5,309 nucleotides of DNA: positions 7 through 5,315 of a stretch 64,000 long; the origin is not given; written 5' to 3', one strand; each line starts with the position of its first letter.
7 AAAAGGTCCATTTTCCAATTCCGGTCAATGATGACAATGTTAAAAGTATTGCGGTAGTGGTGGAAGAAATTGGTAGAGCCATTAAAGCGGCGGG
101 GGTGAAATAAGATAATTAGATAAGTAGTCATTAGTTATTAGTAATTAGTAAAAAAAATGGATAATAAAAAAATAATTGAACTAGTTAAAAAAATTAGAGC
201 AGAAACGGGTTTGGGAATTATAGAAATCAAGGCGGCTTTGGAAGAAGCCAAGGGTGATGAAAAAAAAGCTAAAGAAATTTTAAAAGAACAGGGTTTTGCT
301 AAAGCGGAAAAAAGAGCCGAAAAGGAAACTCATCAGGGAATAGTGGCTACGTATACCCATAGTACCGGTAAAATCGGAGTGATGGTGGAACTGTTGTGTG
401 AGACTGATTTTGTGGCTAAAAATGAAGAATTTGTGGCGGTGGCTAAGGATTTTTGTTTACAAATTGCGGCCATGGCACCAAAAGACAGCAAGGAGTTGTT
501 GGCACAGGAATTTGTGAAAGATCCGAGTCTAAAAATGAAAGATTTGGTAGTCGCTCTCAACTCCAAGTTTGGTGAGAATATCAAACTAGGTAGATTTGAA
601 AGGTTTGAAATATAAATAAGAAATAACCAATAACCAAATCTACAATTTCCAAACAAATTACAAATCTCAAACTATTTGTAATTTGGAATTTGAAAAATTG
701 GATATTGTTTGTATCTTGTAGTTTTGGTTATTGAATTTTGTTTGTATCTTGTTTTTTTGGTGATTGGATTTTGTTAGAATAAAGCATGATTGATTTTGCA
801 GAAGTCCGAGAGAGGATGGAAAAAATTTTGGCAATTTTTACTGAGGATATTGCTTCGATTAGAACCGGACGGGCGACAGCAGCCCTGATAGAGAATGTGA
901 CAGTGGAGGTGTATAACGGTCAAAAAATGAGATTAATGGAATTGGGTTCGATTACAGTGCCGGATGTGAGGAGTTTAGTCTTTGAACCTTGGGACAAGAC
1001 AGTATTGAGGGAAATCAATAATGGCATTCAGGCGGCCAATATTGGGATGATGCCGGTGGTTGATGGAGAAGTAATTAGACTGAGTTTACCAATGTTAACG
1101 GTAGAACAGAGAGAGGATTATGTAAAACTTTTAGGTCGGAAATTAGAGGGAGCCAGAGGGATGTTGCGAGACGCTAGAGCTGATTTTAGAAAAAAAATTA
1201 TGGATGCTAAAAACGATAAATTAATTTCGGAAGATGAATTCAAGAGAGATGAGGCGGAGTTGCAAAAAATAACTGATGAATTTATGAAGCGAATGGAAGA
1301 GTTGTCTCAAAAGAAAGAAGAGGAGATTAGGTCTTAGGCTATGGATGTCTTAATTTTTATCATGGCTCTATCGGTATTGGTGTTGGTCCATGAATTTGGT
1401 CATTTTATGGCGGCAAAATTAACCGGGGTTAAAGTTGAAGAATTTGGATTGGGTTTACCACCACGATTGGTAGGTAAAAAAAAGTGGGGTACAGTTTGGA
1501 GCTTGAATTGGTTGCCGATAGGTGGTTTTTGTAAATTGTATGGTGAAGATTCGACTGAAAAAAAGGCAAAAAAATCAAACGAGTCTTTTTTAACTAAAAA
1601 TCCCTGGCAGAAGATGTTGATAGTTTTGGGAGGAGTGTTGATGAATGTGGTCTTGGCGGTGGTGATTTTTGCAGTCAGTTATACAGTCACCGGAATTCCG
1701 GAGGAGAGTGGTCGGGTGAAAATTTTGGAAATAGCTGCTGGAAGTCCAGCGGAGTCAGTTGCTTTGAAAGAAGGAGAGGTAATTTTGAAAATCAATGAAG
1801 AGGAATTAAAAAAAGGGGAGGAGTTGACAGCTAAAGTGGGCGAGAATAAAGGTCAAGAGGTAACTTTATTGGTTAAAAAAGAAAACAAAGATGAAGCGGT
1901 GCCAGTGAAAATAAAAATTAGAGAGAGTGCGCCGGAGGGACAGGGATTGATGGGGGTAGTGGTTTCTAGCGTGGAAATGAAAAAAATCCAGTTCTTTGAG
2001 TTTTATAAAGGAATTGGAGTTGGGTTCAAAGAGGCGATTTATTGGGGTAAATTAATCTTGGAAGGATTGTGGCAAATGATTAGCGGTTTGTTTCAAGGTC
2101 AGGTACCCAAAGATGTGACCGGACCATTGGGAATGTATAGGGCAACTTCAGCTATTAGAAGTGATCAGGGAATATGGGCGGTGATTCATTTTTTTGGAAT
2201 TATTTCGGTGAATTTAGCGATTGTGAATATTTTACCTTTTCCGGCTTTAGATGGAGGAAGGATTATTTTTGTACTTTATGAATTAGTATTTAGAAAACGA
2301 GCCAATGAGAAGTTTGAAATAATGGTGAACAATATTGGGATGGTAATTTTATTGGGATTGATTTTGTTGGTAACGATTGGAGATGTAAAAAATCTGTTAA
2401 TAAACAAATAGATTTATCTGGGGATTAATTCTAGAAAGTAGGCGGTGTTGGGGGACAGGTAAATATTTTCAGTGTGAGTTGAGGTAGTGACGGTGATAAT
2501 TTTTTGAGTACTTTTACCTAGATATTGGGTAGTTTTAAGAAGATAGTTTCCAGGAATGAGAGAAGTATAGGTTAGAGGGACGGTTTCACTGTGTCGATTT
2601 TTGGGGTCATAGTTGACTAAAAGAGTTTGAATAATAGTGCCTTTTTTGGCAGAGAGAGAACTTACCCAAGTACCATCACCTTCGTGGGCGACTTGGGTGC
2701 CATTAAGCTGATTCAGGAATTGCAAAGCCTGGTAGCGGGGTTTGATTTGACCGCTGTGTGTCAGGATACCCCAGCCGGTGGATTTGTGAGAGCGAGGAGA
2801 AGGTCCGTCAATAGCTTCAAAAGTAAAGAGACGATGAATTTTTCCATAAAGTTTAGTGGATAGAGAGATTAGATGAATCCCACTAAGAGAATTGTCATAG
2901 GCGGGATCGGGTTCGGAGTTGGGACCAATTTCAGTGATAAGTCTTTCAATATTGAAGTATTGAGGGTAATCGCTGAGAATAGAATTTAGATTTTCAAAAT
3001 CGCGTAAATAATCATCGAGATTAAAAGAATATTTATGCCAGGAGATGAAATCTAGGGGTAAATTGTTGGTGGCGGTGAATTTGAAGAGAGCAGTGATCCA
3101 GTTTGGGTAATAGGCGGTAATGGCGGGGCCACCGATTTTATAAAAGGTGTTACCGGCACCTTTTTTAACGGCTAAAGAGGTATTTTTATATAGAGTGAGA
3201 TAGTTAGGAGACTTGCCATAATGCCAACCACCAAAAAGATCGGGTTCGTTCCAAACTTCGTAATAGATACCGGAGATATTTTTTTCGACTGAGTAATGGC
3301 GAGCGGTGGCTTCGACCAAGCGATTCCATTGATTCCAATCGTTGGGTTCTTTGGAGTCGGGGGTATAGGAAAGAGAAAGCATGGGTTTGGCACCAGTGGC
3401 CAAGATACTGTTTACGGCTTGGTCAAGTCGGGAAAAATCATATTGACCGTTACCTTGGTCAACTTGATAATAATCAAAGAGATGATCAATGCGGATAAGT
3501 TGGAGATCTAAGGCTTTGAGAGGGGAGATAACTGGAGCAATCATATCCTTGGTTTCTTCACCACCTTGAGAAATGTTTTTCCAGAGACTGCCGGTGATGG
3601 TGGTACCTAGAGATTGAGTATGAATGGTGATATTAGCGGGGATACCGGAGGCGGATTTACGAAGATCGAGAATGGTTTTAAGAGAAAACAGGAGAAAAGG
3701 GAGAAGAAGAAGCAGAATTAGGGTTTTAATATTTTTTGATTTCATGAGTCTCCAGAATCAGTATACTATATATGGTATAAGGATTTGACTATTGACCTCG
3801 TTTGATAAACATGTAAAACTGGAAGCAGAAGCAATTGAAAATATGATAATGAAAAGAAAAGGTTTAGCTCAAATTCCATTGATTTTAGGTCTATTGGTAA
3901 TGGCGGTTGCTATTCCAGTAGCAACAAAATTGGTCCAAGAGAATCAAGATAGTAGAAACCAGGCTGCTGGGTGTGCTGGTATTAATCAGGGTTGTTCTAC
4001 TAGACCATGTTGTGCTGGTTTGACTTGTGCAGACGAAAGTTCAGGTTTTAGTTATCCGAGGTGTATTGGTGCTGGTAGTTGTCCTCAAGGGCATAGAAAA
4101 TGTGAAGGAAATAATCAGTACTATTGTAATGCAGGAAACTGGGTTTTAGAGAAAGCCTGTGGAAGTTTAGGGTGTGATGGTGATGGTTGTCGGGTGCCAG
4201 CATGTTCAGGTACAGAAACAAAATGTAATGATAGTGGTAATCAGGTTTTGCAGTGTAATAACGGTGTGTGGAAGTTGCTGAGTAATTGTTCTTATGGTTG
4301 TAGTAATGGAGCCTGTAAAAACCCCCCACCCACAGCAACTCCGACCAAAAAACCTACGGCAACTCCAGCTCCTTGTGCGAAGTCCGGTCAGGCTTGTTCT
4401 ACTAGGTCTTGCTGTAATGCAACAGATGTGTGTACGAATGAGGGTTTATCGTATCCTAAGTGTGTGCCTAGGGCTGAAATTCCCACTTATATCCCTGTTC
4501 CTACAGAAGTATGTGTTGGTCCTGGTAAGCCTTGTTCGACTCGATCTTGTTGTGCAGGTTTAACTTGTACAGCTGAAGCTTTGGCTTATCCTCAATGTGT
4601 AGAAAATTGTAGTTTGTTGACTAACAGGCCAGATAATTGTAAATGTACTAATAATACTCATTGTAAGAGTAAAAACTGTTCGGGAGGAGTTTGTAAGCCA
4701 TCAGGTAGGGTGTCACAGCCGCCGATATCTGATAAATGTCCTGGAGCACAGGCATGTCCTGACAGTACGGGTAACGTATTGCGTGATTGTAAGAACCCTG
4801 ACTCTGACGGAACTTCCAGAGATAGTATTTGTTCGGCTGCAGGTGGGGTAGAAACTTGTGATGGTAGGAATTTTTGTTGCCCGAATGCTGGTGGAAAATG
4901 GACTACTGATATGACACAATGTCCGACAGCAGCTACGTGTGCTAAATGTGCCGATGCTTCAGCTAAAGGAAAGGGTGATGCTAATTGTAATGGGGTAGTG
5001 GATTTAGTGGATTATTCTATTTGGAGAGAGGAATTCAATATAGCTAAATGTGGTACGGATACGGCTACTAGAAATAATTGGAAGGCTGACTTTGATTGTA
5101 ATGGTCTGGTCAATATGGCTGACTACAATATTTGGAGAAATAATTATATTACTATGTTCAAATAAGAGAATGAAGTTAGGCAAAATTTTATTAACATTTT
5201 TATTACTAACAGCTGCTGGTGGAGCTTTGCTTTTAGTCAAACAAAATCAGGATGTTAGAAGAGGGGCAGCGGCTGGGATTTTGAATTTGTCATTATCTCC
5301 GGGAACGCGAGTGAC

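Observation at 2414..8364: Cohesin-dockerin (cellulosome-like) surface module set with an LPKTG-anchored cohesin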

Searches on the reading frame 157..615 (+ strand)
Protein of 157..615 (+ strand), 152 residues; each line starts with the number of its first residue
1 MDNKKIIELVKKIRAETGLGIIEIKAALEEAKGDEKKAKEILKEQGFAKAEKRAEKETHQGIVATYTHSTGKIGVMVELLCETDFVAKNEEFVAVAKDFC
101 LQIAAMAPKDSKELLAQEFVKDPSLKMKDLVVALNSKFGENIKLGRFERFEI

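Call 43: find_encoding_contigs(protein=window:157-615:+, flank=10000, max_places=3)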
Protein window:157-615:+ (152 aa): 9 contigs read that carry it; 3 places shown.
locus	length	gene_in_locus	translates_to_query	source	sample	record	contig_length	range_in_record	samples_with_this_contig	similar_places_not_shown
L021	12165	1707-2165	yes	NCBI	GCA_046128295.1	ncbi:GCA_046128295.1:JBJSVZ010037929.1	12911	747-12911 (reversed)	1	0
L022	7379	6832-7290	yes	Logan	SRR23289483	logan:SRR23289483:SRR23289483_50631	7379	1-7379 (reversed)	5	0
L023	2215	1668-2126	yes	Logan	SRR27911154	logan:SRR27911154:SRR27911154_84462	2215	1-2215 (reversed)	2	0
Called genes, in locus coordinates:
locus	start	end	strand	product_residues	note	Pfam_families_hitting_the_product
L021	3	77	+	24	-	?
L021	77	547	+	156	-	PF02547:Queuosine_synth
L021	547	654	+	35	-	PF02547:Queuosine_synth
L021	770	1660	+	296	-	PF00318:Ribosomal_S2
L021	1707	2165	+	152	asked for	PF00889:EF_TS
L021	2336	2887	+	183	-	PF01765:RRF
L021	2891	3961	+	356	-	PF02163:Peptidase_M50, PF04495:GRASP55_65 (faint), PF13180:PDZ_2 (weak)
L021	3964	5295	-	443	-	PF01229:Glyco_hydro_39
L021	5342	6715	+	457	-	-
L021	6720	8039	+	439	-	-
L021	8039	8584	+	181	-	-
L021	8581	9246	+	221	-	PF00963:Cohesin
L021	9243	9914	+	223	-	PF16656:Pur_ac_phosph_N, PF00404:Dockerin_1 (weak)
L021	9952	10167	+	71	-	PF01165:Ribosomal_S21 (weak)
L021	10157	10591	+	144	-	PF09424:YqeY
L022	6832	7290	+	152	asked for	PF00889:EF_TS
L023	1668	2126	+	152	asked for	PF00889:EF_TS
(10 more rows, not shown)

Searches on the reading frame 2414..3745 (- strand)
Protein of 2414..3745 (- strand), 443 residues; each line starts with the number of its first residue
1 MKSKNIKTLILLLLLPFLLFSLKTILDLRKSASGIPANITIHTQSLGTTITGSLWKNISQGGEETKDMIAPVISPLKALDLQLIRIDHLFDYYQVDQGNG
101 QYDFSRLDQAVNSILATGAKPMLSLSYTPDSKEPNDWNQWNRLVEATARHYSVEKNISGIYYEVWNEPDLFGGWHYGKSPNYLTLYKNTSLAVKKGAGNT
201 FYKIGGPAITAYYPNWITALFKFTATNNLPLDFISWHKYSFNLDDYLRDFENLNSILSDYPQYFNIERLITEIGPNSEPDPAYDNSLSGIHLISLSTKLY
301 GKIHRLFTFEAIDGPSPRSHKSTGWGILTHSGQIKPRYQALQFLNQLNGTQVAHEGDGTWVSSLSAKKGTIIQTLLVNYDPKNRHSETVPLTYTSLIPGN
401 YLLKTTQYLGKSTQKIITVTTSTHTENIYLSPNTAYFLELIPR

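Call 3: search_protein_families(library=pfam, proteins=[window:2414-3745:-], max_evalue=1)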
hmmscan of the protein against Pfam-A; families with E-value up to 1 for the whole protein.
window:2414-3745:- (443 aa): 2 families
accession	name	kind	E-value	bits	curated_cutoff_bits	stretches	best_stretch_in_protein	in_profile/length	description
PF01229.23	Glyco_hydro_39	-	6.8e-24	85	26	1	79-243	46-230/472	Glycosyl hydrolases family 39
PF11790.14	Glyco_hydro_cc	-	0.0032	17.5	21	1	164-282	71-180/237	Glycosyl hydrolase catalytic core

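Call 4: search_protein_families(library=ncbifam, proteins=[window:2414-3745:-], max_evalue=1)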
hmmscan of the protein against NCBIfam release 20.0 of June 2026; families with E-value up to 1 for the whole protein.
window:2414-3745:- (443 aa): 0 families

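Call 90: search_solved_structures(query=window:2414-3745:-, max_evalue=0.001, show_alignments=1)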
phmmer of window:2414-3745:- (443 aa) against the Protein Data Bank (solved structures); distinct sequences matched with E-value up to 0.001: 13.
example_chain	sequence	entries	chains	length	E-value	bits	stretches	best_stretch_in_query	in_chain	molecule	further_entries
6uqj_A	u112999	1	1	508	1.2e-20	77.4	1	70-398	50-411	Beta-xylosidase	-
2bs9_A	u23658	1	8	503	3.3e-19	72.7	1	102-357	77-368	BETA-XYLOSIDASE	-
1w91_A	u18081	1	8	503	3.7e-19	72.5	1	102-357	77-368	BETA-XYLOSIDASE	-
8i0x_B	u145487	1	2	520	6.7e-19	71.6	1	94-399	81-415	Glycoside hydrolase family 39 beta-xylosidase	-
8i0j_A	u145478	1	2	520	7.2e-19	71.5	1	95-399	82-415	Glycoside hydrolase family 39 beta-xylosidase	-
2bfg_A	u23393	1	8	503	2.2e-18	69.9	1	102-357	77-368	BETA-XYLOSIDASE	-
4m29_A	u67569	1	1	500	8.7e-18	68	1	89-360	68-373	Beta-xylosidase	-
4ekj_A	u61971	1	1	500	1.6e-17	67.1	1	89-360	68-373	Beta-xylosidase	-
6yyh_A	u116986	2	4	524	8.3e-17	64.8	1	130-368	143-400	Beta-xylosidase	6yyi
1px8_A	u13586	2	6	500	1.5e-16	63.9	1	130-347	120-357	Beta-xylosidase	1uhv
5z3k_A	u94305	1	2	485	4.9e-08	35.8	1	89-379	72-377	glucosidase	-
5u22_A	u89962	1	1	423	0.00033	23.2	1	160-257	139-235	N2152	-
5ndx_A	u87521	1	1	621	0.00041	22.9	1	73-188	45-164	Glycosyl hydrolase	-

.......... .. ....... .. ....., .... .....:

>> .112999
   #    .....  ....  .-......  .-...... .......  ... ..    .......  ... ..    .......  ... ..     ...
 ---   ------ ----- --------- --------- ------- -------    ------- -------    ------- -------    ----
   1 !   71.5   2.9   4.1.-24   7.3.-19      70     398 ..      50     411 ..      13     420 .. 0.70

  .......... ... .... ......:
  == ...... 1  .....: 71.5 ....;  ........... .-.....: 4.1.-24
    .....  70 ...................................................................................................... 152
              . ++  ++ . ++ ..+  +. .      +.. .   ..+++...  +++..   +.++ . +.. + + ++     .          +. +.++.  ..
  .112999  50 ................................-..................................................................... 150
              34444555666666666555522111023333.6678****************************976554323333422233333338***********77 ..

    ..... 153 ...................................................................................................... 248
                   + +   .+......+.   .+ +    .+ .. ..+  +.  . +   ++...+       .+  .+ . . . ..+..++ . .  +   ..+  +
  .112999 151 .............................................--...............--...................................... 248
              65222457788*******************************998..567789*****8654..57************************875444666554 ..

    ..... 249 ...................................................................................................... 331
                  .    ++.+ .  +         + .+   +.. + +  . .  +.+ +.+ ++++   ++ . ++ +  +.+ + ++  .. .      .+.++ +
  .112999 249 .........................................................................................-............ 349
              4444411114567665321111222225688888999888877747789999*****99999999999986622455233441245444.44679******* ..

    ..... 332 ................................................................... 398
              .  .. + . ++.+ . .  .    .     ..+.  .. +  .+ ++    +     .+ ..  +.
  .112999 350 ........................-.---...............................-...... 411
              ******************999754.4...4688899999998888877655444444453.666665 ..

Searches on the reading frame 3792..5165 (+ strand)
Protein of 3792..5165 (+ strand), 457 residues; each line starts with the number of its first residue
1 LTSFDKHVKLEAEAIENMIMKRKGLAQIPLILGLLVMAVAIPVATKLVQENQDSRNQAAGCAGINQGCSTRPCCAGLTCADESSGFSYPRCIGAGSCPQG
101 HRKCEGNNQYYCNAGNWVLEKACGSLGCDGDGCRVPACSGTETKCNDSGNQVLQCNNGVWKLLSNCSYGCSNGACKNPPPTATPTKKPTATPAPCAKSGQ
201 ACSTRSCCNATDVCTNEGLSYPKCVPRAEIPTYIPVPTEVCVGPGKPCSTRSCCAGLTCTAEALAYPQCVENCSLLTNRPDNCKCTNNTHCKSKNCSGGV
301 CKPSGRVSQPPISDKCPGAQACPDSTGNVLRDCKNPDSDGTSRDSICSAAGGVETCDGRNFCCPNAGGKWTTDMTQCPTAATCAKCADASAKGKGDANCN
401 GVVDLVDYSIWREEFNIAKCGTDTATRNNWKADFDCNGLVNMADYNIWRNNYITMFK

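Call 3: search_protein_families(library=pfam, proteins=[window:3792-5165:+], max_evalue=1)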
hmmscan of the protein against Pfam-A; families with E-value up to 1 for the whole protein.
window:3792-5165:+ (457 aa): 1 family
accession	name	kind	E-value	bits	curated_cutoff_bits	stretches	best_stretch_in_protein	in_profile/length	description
PF00404.24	Dockerin_1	-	0.0028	18.2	22.9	1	394-447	1-51/57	Dockerin type I domain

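Call 4: search_protein_families(library=ncbifam, proteins=[window:3792-5165:+], max_evalue=1)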
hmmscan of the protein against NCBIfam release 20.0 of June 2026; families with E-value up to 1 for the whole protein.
window:3792-5165:+ (457 aa): 0 families

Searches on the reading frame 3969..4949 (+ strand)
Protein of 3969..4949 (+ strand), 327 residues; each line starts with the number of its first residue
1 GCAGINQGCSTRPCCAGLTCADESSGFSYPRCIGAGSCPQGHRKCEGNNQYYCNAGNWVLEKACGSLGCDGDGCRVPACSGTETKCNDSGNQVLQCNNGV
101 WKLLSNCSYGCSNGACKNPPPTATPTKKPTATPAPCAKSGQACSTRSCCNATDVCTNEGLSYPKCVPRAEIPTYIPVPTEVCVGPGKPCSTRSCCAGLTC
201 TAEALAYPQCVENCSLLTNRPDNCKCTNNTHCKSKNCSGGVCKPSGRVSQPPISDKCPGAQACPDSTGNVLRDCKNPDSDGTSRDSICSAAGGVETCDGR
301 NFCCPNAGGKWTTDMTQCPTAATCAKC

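Call 70: search_solved_structures(query=window:3969-4949:+, max_evalue=10, show_alignments=2)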
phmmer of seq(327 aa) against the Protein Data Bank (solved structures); distinct sequences matched with E-value up to 10: 3.
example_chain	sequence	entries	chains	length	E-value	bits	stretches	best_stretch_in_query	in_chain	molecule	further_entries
1cix_A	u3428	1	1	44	0.094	15.4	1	2-32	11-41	PROTEIN (TACHYSTATIN A)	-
9hee_A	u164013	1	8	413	1.3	11.6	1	260-305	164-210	Cystathionine gamma-synthase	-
9hde_A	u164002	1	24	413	1.3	11.6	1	260-305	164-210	Cystathionine gamma-synthase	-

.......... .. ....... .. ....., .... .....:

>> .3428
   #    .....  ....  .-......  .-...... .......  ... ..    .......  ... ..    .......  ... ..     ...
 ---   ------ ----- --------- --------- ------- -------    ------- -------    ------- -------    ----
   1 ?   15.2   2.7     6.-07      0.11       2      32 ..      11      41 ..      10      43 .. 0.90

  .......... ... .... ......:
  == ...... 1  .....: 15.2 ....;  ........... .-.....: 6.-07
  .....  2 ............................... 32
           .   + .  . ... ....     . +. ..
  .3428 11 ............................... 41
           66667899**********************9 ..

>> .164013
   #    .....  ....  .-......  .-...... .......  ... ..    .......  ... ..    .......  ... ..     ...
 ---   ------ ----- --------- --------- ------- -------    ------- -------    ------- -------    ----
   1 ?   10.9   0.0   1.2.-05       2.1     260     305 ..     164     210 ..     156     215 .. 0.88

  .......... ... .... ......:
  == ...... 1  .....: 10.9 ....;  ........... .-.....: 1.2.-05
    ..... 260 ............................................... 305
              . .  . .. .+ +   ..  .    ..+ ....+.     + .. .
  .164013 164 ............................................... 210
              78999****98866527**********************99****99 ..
